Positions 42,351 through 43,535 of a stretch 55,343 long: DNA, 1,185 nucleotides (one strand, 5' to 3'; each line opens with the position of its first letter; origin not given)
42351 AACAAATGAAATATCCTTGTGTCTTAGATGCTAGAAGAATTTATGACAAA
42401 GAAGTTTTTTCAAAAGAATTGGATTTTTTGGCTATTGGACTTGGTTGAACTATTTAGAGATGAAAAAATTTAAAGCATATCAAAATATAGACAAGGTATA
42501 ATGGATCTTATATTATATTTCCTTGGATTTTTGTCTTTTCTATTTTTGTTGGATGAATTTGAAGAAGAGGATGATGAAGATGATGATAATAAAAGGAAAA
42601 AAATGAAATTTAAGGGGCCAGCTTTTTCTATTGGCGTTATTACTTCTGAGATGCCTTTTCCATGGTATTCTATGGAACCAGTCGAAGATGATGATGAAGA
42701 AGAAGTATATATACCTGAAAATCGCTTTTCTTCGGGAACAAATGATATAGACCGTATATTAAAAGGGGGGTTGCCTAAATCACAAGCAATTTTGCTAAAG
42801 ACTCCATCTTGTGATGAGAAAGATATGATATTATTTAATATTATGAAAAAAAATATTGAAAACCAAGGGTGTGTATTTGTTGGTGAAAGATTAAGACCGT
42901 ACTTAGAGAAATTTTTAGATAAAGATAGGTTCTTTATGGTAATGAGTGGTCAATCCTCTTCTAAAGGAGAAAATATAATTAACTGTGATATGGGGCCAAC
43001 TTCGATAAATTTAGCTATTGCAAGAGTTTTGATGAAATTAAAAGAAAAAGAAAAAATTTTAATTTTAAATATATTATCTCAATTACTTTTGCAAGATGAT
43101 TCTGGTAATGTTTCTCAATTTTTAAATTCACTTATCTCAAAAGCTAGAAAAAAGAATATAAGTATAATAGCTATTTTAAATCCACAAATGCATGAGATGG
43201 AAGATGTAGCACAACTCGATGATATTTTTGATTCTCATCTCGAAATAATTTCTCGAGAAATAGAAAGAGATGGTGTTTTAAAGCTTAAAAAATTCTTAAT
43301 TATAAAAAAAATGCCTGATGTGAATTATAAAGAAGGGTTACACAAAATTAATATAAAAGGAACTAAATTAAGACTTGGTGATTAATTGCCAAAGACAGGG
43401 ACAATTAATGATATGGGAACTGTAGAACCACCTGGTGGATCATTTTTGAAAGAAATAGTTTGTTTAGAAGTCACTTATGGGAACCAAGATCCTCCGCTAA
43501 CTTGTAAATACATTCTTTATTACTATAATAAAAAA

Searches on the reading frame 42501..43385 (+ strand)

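Call 19: search_protein_families(library=pfam, proteins=[window:42501-43385:+], max_evalue=0.00001)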
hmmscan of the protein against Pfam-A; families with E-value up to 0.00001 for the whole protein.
window:42501-43385:+ (294 aa): 1 family
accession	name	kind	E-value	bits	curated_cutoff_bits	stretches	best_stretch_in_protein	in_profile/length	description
PF24336.1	DUF7504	-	2.5e-06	28.5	27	1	167-249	91-179/179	Family of unknown function (DUF7504)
